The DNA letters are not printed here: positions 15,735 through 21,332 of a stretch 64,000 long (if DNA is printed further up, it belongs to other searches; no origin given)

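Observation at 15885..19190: The longer paralog carries a large extracytoplasmic adhesin-like extension after its last TM helix, a PilZ-to-surface fusion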

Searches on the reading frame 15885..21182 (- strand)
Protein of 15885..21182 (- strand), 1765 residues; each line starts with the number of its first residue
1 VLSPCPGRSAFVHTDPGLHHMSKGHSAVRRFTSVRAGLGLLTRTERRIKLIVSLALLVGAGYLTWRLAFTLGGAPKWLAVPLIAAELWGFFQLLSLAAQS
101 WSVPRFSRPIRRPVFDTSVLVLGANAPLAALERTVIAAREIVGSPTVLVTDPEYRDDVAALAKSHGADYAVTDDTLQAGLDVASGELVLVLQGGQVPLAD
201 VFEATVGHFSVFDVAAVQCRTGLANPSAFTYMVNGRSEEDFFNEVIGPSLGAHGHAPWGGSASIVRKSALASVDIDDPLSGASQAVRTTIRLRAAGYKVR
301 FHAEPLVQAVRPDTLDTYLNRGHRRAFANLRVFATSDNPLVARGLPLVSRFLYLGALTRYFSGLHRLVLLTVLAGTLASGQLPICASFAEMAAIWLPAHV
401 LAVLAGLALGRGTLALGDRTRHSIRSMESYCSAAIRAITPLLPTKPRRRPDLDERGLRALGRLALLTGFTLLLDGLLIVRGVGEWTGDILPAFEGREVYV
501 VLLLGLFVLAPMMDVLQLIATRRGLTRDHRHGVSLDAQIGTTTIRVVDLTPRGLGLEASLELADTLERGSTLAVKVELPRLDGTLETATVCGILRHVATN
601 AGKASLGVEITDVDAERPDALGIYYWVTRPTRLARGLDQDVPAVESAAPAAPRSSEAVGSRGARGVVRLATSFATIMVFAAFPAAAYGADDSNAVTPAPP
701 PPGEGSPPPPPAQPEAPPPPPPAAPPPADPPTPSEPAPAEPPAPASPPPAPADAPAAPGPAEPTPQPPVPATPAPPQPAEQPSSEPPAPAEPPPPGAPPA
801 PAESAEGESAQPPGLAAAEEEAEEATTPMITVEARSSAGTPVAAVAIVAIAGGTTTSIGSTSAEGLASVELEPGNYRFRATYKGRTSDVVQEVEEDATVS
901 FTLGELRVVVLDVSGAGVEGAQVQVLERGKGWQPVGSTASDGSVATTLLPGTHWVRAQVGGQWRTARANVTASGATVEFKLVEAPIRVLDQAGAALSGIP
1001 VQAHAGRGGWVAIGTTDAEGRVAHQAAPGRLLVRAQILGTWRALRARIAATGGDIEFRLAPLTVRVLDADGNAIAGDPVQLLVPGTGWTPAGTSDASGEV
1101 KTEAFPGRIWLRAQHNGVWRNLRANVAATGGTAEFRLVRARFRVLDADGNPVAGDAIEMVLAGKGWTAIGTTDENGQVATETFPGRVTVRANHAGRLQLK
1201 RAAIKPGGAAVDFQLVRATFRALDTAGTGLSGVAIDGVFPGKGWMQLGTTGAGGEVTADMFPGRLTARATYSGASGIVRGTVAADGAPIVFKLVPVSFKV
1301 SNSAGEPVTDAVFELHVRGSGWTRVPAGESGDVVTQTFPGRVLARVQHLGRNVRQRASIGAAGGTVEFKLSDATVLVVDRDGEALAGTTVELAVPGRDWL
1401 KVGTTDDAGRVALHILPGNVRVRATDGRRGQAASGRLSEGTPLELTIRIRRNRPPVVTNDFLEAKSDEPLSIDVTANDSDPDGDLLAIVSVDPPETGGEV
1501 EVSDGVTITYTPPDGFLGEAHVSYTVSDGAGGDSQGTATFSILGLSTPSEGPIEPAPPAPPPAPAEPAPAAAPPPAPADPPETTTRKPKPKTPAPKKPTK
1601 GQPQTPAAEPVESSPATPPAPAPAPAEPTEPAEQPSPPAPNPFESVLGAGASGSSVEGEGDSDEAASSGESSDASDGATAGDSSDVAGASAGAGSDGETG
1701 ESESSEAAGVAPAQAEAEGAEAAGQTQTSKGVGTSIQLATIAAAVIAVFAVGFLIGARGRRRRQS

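Call 3: search_protein_families(library=pfam, proteins=[window:15885-21182:-], max_evalue=0.1)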
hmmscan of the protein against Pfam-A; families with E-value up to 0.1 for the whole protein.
window:15885-21182:- (1765 aa): 9 families
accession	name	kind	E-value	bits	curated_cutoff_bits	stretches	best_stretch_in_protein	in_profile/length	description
PF13620.12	CarboxypepD_reg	-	2.4e-30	105.2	32.3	6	906-976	2-76/82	Carboxypeptidase regulatory-like domain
PF17963.7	Big_9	-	2.3e-19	70.5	23.6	1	1452-1540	1-88/89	Bacterial Ig domain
PF17892.7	Cadherin_5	-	7.8e-15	54.9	26.5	1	1452-1542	2-97/98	Cadherin-like domain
PF02369.22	Big_1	-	7.6e-13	48.8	34.9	2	1138-1196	19-83/93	Bacterial Ig-like domain (group 1)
PF17789.7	MG4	-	2.3e-12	47.4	24.7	0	1062-1102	18-58/95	Macroglobulin domain MG4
PF17803.7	Cadherin_4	-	2.2e-11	44.5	25.1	1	1445-1510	3-71/71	Bacterial cadherin-like domain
PF13632.12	Glyco_trans_2_3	-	8.7e-10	39.2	27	1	195-393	9-183/198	Glycosyl transferase family group 2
PF13641.12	Glyco_tranf_2_3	-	4.4e-05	24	27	1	171-326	73-228/230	Glycosyltransferase like family 2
PF11974.14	bMG3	-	0.015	15.7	34.9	0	992-1029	24-61/103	Bacterial alpha-2-macroglobulin MG3 domain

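Call 4: search_protein_families(library=ncbifam, proteins=[window:15885-21182:-], max_evalue=0.1)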
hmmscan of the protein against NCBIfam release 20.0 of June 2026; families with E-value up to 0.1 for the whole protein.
window:15885-21182:- (1765 aa): 6 families
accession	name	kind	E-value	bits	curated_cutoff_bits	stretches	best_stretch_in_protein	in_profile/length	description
TIGR03030.1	CelA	equivalog_domain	2.1e-23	82.3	699.1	1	49-404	58-451/714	UDP-forming cellulose synthase catalytic subunit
NF008558.0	PRK11498.1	equivalog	4.1e-14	51.4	992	1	50-374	201-545/872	UDP-forming cellulose synthase catalytic subunit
NF012211.1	tand_rpt_95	domain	1.8e-12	47.1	90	1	1466-1542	4-84/98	tandem-95 repeat protein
TIGR04203.1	RPT_S_cricet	repeat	0.0048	17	60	1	1505-1533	13-38/38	TIGR04203-type repeat-containing surface protein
NF038353.1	FxLYD_dom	domain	0.0052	16.6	23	0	1133-1159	16-41/71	FxLYD domain-containing protein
TIGR02423.1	protocat_alph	equivalog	0.011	15.6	126.25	0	1117-1221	20-121/193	protocatechuate 3,4-dioxygenase subunit alpha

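Call 6: find_homologous_proteins(query=window:15885-21182:-, max_evalue=0.00001)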
Query window:15885-21182:- (1765 aa): 6 proteins with E <= 0.00001 among 8000 candidates.
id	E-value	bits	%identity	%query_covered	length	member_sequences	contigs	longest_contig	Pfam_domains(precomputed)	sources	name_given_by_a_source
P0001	0.0e+0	3793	100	99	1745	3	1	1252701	PF13632.13,PF17789.8,PF13641.13,PF17963.8,PF02369.23,PF17892.8,PF17803.8,PF13620.13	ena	-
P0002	2.1e-34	136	37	5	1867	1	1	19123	PF17963.8,PF17892.8,PF17803.8,PF19076.7,PF05345.19,PF16184.12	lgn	-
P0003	5.1e-33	132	34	7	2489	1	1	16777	PF17963.8,PF17892.8,PF17803.8,PF19076.7,PF00353.26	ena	-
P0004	2.3e-23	100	45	5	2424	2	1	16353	PF11614.15,PF01839.30,PF17963.8,PF17892.8,PF13517.13,PF17803.8,PF19076.7,PF22544.3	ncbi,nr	ncbi:MAG: tandem-95 repeat protein, partial [Chloroflexi bacterium]|nr:tandem-95 repeat protein [Chl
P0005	2.3e-17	80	37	7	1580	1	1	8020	PF17963.8,PF17892.8,PF17803.8,PF19076.7,PF00353.26,PF13403.12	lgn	-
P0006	4.4e-15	72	36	5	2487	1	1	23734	PF01839.30,PF08940.18,PF13573.13,PF13585.13,PF17963.8,PF17892.8,PF13517.13,PF17803.8,PF19076.7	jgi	jgi:gliding motility-associated-like protein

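Call 30: find_encoding_contigs(protein=P0001, flank=10000, max_places=4)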
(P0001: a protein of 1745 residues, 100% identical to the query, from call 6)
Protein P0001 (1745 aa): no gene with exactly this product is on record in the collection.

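Call 80: find_encoding_contigs(protein=P0171, flank=8000, max_places=1)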
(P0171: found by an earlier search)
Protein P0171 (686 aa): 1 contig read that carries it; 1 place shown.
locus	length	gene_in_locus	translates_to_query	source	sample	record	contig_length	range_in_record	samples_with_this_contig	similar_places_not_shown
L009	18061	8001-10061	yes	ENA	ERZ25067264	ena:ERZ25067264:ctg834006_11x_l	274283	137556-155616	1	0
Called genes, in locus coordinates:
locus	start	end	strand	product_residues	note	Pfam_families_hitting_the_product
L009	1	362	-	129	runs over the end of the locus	-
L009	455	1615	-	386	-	PF00155:Aminotran_1_2, PF01053:Cys_Met_Meta_PP (weak)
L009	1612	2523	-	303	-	PF01553:Acyltransferase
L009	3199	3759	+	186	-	PF01527:HTH_Tnp_1 (weak)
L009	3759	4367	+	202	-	PF00665:rve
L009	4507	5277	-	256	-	PF00106:adh_short, PF08659:KR, PF13561:adh_short_C2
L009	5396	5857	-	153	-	PF19671:DUF6174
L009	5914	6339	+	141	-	-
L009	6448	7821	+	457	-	PF07992:Pyr_redox_2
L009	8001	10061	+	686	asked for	PF13641:Glyco_tranf_2_3, PF13632:Glyco_trans_2_3, PF07238:PilZ (weak)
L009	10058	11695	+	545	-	PF02776:TPP_enzyme_N, PF00205:TPP_enzyme_M, PF02775:TPP_enzyme_C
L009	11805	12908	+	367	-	PF00762:Ferrochelatase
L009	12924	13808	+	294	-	PF00296:Bac_luciferase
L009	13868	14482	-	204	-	-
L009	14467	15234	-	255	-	-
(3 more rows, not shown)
